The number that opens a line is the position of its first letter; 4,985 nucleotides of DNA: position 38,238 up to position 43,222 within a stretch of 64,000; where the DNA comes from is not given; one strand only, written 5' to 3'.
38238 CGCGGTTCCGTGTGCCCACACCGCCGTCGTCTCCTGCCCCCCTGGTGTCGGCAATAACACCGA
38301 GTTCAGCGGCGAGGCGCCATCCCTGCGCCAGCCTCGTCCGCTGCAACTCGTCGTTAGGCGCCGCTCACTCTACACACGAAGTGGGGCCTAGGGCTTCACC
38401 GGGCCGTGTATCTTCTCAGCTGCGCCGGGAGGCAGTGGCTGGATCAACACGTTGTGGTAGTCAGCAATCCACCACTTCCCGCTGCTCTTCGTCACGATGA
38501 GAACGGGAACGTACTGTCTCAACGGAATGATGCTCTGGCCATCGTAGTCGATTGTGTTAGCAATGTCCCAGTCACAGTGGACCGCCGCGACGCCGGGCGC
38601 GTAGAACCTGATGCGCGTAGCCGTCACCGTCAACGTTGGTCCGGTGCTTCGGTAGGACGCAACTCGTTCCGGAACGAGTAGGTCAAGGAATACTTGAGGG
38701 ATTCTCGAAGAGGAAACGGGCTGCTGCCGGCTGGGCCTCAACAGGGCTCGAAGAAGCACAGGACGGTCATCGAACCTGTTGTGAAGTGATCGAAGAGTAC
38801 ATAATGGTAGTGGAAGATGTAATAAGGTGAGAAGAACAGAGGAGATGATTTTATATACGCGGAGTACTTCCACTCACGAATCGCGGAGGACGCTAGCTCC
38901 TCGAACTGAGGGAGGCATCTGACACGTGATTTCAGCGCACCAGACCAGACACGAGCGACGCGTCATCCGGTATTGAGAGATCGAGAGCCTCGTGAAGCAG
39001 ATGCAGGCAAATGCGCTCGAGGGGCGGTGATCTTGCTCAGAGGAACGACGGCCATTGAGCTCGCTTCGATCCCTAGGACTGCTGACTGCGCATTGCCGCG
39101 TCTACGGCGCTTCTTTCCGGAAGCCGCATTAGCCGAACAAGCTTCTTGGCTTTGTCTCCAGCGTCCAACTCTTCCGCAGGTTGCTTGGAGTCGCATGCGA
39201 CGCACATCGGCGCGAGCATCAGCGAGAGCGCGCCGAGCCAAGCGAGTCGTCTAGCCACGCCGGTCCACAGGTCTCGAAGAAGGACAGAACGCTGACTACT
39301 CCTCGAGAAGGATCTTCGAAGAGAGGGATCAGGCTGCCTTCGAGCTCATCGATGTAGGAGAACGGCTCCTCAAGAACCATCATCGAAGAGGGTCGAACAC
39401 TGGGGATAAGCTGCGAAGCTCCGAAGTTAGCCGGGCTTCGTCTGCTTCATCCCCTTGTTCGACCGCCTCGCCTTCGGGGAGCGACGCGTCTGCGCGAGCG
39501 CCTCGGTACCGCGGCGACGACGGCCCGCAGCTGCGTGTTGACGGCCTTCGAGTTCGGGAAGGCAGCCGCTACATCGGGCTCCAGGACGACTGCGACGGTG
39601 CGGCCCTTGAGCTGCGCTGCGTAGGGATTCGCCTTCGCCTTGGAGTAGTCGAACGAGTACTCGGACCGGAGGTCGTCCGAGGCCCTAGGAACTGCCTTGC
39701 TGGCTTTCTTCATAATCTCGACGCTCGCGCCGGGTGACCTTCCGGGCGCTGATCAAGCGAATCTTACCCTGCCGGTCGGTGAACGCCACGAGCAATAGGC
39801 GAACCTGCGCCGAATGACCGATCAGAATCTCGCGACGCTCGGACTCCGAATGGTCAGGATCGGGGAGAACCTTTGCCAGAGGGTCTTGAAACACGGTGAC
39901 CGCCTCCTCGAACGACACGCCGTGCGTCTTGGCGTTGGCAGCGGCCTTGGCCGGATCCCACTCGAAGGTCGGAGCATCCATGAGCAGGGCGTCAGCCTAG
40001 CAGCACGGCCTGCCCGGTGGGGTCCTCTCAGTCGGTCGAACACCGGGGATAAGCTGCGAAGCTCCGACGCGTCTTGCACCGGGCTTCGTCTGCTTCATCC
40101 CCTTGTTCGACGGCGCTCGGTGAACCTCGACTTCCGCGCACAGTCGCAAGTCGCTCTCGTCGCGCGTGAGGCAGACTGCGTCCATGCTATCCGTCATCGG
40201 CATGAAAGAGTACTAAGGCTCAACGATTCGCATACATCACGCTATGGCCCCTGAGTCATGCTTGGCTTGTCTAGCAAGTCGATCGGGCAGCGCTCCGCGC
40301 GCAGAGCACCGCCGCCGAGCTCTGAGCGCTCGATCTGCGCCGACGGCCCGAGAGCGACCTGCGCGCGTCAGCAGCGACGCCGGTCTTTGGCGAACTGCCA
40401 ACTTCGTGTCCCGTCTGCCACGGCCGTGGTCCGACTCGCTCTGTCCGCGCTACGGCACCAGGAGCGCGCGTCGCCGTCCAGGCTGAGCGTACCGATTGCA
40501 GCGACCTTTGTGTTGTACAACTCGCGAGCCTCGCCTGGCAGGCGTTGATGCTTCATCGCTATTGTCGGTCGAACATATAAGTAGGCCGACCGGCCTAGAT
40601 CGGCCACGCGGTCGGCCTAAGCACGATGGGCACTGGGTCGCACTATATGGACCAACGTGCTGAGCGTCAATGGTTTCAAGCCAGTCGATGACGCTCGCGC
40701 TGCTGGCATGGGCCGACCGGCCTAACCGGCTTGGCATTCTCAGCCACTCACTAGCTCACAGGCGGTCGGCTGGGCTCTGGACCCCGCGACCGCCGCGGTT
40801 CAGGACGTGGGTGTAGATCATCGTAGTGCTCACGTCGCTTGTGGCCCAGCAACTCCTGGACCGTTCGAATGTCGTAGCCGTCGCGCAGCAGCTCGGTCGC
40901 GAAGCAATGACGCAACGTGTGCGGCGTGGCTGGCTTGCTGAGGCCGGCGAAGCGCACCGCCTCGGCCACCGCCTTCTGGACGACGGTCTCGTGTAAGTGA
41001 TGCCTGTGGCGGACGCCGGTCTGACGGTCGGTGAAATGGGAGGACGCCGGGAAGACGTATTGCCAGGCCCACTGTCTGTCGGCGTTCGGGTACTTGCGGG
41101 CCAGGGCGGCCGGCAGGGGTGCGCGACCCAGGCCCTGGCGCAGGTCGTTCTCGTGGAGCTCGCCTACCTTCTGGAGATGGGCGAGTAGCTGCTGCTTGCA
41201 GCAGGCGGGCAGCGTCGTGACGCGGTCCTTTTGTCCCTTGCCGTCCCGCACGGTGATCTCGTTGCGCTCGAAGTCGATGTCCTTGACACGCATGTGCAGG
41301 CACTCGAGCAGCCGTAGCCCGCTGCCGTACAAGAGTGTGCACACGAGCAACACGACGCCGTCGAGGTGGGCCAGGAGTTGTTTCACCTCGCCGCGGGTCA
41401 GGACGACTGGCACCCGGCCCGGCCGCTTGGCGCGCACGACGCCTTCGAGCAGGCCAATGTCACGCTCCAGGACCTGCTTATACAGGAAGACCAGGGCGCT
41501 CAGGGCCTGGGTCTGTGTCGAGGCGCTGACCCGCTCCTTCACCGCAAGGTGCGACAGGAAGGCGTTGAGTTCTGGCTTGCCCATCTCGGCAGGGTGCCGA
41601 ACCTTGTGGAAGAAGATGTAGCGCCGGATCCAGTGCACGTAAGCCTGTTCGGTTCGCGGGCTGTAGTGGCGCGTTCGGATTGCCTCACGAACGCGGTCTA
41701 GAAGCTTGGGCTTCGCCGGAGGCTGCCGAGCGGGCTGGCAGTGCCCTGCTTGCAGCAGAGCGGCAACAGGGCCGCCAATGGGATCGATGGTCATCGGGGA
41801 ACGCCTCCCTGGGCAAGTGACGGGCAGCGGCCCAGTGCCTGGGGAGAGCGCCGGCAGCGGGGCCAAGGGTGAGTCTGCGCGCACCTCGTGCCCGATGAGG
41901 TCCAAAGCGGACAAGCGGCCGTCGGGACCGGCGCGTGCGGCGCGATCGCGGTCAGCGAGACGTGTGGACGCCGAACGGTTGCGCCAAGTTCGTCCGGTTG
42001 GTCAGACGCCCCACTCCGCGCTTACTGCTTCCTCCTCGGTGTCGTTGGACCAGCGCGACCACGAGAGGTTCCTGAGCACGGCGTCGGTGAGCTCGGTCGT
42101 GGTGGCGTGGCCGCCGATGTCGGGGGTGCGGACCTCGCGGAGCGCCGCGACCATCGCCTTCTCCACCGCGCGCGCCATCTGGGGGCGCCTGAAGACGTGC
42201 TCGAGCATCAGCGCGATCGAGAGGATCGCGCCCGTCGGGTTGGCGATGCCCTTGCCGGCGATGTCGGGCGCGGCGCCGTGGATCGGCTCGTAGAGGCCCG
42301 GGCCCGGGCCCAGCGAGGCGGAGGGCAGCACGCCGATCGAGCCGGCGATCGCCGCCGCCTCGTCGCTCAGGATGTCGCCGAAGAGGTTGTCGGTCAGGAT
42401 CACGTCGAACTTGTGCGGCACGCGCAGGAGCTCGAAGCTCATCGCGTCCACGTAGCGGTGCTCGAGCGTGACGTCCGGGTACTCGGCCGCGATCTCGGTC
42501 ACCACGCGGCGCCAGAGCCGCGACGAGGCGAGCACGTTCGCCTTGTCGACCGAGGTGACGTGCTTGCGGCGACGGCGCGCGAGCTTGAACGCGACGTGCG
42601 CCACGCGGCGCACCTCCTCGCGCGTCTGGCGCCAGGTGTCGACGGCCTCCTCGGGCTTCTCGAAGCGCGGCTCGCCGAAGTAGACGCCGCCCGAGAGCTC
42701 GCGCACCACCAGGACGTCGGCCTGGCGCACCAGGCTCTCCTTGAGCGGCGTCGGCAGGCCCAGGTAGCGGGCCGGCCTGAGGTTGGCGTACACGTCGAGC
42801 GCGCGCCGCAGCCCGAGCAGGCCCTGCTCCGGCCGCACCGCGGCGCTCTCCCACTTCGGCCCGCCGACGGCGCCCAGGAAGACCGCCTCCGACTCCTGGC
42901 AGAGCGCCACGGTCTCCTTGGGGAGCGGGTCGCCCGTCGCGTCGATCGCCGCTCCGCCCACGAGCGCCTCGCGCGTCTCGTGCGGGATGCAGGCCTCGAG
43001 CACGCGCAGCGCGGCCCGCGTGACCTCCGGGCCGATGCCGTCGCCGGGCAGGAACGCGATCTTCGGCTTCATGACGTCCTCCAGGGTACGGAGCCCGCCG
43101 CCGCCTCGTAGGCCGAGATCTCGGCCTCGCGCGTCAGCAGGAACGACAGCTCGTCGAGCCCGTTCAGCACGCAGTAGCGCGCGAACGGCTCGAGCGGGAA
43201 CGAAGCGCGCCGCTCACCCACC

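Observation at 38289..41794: Chromosomal integron with the integrase in the 'inverted' orientation, wedged between an osmoprotectant ABC operon and leuB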

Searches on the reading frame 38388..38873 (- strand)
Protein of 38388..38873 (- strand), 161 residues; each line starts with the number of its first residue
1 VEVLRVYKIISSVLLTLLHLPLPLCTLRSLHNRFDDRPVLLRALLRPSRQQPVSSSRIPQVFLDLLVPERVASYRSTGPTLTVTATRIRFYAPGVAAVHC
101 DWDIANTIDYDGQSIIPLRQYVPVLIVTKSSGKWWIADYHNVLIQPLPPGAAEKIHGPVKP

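Call 4: search_protein_families(library=ncbifam, proteins=[window:38388-38873:-], max_evalue=0.01)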
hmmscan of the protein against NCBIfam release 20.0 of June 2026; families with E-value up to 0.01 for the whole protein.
window:38388-38873:- (161 aa): 1 family
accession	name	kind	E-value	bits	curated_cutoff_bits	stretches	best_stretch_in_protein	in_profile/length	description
TIGR02246.1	TIGR02246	subfamily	0.00075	19.5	33.95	1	72-145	57-127/128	SgcJ/EcaC family oxidoreductase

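Call 5: search_protein_families(library=pfam, proteins=[window:38388-38873:-], max_evalue=0.01)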
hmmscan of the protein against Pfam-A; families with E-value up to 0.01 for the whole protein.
window:38388-38873:- (161 aa): 0 families

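Call 51: search_protein_families(library=pfam, proteins=[window:38388-38873:-], max_evalue=5)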
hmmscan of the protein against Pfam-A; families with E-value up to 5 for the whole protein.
window:38388-38873:- (161 aa): 0 families

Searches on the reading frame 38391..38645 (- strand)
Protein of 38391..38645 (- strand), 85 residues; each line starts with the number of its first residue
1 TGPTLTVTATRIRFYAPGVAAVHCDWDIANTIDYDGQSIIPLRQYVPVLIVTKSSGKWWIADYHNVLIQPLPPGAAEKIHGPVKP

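Call 52: find_homologous_proteins(query=window:38391-38645:-, max_evalue=0.001)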
Query seq(85 aa) (85 aa): 1 proteins with E <= 0.001 among 4 candidates.
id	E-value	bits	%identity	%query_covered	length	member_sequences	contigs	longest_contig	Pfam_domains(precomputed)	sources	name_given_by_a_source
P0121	7.1e-23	98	63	95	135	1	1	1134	PF14534.13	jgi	jgi:uncharacterized protein (TIGR02246 family)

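Call 54: find_encoding_contigs(protein=P0121, flank=3000, max_places=3)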
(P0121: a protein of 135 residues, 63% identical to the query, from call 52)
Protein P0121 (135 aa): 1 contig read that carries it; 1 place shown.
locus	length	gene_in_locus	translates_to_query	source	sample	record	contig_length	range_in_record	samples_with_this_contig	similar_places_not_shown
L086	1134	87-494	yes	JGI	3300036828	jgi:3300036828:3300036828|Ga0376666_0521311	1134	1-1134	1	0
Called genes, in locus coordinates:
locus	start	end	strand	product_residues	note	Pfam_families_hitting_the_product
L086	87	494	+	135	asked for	PF14534:DUF4440 (weak)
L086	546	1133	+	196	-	?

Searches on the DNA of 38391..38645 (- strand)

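Call 55: search_with_rna_model(model_id=R1, sources=[L086, L002, L003, L004, L001, L005, L085], max_evalue=0.001)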
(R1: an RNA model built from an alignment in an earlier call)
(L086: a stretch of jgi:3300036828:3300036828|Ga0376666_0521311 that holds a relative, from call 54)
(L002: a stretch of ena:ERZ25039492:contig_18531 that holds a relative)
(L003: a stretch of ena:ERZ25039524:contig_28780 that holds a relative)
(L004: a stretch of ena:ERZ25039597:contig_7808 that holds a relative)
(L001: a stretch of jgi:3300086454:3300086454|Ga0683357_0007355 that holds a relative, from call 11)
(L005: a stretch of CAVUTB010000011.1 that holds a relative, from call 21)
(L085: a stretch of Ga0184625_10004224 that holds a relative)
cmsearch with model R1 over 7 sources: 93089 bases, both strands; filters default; matches with E-value up to 0.001: 37.
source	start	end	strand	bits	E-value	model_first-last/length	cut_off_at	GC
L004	12871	12943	+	88.6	1.8e-20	1-73/73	no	0.64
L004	16814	16884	+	87.4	3.6e-20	1-73/73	no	0.59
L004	15792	15864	+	87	4.5e-20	1-73/73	no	0.63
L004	17422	17492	+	85.7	9.9e-20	1-73/73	no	0.58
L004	17982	18053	+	85.6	1.1e-19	1-73/73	no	0.6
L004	11745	11817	+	85.4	1.2e-19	1-73/73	no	0.64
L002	11622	11692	+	82.2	7.9e-19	1-73/73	no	0.55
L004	18737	18809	+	82.2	8e-19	1-73/73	no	0.62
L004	13883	13953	+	82.1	8.3e-19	1-73/73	no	0.58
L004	12257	12327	+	80.6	2e-18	1-73/73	no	0.61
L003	11689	11761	+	78.5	7.5e-18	1-73/73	no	0.68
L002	12230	12298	+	76.7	2.1e-17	1-73/73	no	0.51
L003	16182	16257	+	73.8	1.2e-16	1-73/73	no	0.66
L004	16294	16364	+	72.7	2.4e-16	1-73/73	no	0.63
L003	16800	16873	+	71.1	6.2e-16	1-73/73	no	0.61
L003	15001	15075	+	68.5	3e-15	1-73/73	no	0.63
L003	14380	14452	+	67.9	4.4e-15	1-73/73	no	0.64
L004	18489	18559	+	66.3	1.1e-14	1-73/73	no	0.54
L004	20554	20693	+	61.8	1.7e-13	1-73/73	no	0.63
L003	17435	17507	+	61.5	2e-13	1-73/73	no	0.64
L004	19274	19386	+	60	5e-13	1-73/73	no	0.68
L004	19966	20078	+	59.7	6e-13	1-73/73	no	0.65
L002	13936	14040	+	57.8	1.9e-12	1-73/73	no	0.69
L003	15668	15752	+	57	3e-12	1-73/73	no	0.67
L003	12250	12329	+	45.3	3.4e-09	1-73/73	no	0.65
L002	13539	13601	+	40.7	5.3e-08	1-73/73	no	0.59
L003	16182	16257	-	34.3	2.4e-06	1-73/73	no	0.66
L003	11689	11761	-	33.6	3.9e-06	1-73/73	no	0.68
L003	17435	17507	-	32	9.7e-06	1-73/73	no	0.64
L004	17982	18053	-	31.5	1.4e-05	1-73/73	no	0.6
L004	16814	16884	-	31.3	1.5e-05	1-73/73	no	0.59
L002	16290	16367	+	30.1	3.1e-05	1-73/73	no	0.54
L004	12871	12943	-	28.8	6.9e-05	1-73/73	no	0.64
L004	18737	18809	-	26.7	0.00024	1-73/73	no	0.62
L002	11622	11692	-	26.4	0.00029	1-73/73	no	0.55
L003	14380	14452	-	25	0.00068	1-73/73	no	0.64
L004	17422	17492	-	24.9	0.0007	1-73/73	no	0.58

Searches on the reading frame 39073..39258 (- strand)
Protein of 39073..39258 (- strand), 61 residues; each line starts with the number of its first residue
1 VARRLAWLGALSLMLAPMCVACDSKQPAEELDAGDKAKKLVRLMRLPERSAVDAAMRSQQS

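Call 4: search_protein_families(library=ncbifam, proteins=[window:39073-39258:-], max_evalue=0.01)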
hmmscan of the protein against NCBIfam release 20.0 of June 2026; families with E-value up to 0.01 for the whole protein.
window:39073-39258:- (61 aa): 0 families

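Call 5: search_protein_families(library=pfam, proteins=[window:39073-39258:-], max_evalue=0.01)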
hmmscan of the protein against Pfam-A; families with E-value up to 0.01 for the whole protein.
window:39073-39258:- (61 aa): 0 families

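Call 50: find_encoding_contigs(protein=window:39073-39258:-, flank=6000, max_places=6)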
Protein window:39073-39258:- (61 aa): no gene with exactly this product is on record in the collection.

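Call 51: search_protein_families(library=pfam, proteins=[window:39073-39258:-], max_evalue=5)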
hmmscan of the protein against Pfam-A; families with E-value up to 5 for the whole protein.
window:39073-39258:- (61 aa): 0 families

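Call 72: search_protein_families(library=padloc, proteins=[window:39073-39258:-], max_evalue=1)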
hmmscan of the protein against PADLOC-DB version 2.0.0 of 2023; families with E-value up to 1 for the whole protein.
window:39073-39258:- (61 aa): 0 families

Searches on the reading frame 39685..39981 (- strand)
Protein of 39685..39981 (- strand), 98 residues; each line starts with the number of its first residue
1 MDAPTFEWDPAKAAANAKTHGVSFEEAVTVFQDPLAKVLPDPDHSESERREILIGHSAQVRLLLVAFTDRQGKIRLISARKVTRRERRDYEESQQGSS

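Call 4: search_protein_families(library=ncbifam, proteins=[window:39685-39981:-], max_evalue=0.01)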
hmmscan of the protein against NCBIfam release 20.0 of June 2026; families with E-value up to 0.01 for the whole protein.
window:39685-39981:- (98 aa): 0 families

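Call 5: search_protein_families(library=pfam, proteins=[window:39685-39981:-], max_evalue=0.01)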
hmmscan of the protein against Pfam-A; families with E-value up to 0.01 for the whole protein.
window:39685-39981:- (98 aa): 1 family
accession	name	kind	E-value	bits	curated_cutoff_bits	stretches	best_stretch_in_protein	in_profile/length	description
PF04365.19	BrnT_toxin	-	1.3e-27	96.3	34.5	1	8-86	1-77/77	Ribonuclease toxin, BrnT, of type II toxin-antitoxin system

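Call 49: find_encoding_contigs(protein=window:39685-39981:-, flank=6000, max_places=6)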
Protein window:39685-39981:- (98 aa): no gene with exactly this product is on record in the collection.

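Call 72: search_protein_families(library=padloc, proteins=[window:39685-39981:-], max_evalue=1)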
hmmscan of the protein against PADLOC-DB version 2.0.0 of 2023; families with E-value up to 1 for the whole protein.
window:39685-39981:- (98 aa): 0 families

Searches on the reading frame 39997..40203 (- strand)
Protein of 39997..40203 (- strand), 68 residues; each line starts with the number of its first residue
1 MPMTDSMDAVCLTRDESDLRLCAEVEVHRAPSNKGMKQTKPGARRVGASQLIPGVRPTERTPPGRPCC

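Call 4: search_protein_families(library=ncbifam, proteins=[window:39997-40203:-], max_evalue=0.01)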
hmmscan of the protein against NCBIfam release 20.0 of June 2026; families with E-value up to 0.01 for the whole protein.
window:39997-40203:- (68 aa): 0 families

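Call 5: search_protein_families(library=pfam, proteins=[window:39997-40203:-], max_evalue=0.01)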
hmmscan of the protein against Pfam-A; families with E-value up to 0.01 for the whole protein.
window:39997-40203:- (68 aa): 0 families

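Call 51: search_protein_families(library=pfam, proteins=[window:39997-40203:-], max_evalue=5)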
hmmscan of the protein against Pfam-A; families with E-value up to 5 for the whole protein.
window:39997-40203:- (68 aa): 0 families

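Call 72: search_protein_families(library=padloc, proteins=[window:39997-40203:-], max_evalue=1)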
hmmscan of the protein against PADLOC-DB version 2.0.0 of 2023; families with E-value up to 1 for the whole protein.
window:39997-40203:- (68 aa): 0 families

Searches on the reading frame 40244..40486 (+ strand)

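Call 51: search_protein_families(library=pfam, proteins=[window:40244-40486:+], max_evalue=5)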
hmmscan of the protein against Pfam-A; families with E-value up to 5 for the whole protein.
window:40244-40486:+ (80 aa): 1 family
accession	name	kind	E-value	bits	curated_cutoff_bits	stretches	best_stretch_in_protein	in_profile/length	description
PF22741.1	PTP-NADK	-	0.047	13.5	27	1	32-57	102-127/163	DSP-PTPase phosphatase fused to NAD+ Kinase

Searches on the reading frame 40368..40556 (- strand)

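Call 51: search_protein_families(library=pfam, proteins=[window:40368-40556:-], max_evalue=5)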
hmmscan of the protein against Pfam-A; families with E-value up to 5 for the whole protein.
window:40368-40556:- (62 aa): 1 family
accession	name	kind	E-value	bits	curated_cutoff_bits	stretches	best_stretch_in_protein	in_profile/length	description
PF03732.24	Retrotrans_gag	-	0.15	12.8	24.1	1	23-58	4-34/97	Retrotransposon gag protein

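Call 72: search_protein_families(library=padloc, proteins=[window:40368-40556:-], max_evalue=1)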
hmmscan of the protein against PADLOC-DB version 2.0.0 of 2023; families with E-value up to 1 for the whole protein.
window:40368-40556:- (62 aa): 0 families

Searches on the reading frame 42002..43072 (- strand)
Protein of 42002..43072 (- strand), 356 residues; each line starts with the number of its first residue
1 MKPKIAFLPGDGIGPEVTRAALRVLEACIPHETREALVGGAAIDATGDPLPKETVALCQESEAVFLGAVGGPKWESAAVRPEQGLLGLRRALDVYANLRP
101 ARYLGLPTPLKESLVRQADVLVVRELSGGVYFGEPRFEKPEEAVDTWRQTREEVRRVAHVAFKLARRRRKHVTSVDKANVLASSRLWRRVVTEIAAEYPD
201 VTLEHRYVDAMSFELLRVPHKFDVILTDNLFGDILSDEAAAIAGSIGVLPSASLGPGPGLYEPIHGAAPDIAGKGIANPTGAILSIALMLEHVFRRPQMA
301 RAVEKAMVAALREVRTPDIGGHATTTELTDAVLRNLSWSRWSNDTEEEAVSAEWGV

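Call 11: find_encoding_contigs(protein=window:42002-43072:-, flank=10000, max_places=10)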
Protein window:42002-43072:- (356 aa): 1 contig read that carries it; 1 place shown.
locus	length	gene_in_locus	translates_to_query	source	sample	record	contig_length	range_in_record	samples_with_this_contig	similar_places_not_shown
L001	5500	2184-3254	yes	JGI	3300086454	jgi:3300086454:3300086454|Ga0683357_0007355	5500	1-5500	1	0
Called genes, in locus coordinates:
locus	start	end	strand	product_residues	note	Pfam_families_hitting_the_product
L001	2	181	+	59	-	?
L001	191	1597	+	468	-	PF00330:Aconitase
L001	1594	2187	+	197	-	PF00694:Aconitase_C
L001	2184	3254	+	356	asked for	PF00180:Iso_dh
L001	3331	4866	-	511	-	PF00528:BPD_transp_1, PF04069:OpuAC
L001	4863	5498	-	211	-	?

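Call 21: find_related_loci(query=window:42002-43072:-, collection=genome_contigs, flank=8000)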
Query window:42002-43072:- (356 aa) in genome_contigs; peptide patterns used: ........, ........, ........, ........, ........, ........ (x = any residue, [..] = any of these).
599 stretches matched a pattern (row limit reached: there are more); 579 encode a relative of the query (tblastn E <= 1e-3); the best 80 are kept; 80 distinct loci.
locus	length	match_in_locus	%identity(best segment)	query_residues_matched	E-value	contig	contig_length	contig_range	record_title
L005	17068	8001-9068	99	1-356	0e+0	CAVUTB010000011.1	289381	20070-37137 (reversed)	MAG: uncultured Acidobacteriota bacterium isolate MFD00962.bin.2.101 genome assembly, contig: contig_190693, whole genom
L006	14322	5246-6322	67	1-356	2e-150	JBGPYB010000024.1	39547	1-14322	MAG: Vicinamibacteria bacterium isolate OBJ1_062018_090_23 k141_1882644_length_39547_cov_14.4016, whole genome shotgun s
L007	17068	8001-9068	65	1-356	2e-146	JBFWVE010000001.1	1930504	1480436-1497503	MAG: Vicinamibacteria bacterium isolate CA_2019_TPBF_87 NODE_7_length_1930504_cov_19.739044_TPBF, whole genome shotgun s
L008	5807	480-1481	68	4-337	7e-139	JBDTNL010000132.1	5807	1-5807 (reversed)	MAG: Acidobacteriota bacterium isolate cluster3_bin.15 NODE_75181_length_5807_cov_45.247392, whole genome shotgun sequen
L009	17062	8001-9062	57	1-337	9e-112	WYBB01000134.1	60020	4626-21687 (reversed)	MAG: Deltaproteobacteria bacterium isolate PRO4 k127_326697, whole genome shotgun sequence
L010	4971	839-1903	54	1-336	1e-110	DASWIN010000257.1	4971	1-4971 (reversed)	MAG TPA_asm: Nitrospiraceae bacterium isolate SMAG_U2870 k141_584611, whole genome shotgun sequence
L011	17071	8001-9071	54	1-337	6e-110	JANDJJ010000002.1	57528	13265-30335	MAG: Nitrospira sp. isolate QZM_B4_3_Bin89 NODE_2_length_57528_cov_2.814080, whole genome shotgun sequence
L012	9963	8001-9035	52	4-337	2e-109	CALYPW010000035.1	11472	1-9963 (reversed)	MAG: uncultured Dolosicoccus sp. isolate SRR11267046_bin.5_metawrap_v1.3.0_MAG genome assembly, contig: ERZ9515178_997,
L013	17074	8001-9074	54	1-339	5e-109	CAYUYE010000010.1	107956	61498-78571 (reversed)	MAG TPA_asm: uncultured Nitrospira sp. isolate SRP237561_co1_112 genome assembly, contig: NODE_229_length_107956_cov_19.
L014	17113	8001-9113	53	1-342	5e-109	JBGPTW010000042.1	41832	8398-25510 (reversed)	MAG: Candidatus Methylomirabilia bacterium isolate OBJ1_062018_110_59 k141_202374_length_41832_cov_13.9863, whole genome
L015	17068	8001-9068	53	1-336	9e-109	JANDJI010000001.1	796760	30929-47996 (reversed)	MAG: Nitrospira sp. isolate JZ-3_Bin7 NODE_1_length_796760_cov_2.981113, whole genome shotgun sequence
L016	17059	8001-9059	54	5-337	9e-109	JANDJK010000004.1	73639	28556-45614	MAG: Nitrospira sp. isolate QZM_B4_2_Bin429 NODE_4_length_73639_cov_1.497075, whole genome shotgun sequence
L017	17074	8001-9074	54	1-339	1e-108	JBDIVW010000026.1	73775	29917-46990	MAG: Nitrospiraceae bacterium isolate Bin_25 NODE_220_length_73775_cov_13.113961, whole genome shotgun sequence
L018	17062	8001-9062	54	4-337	9e-109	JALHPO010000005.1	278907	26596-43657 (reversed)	MAG: Nitrospira sp. isolate bin.260 c_000000000237, whole genome shotgun sequence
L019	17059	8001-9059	54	5-337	8e-109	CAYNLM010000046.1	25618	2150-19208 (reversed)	MAG TPA_asm: uncultured Nitrospira sp. isolate SRP093762_co1_58 genome assembly, contig: NODE_1157_length_25618_cov_8.40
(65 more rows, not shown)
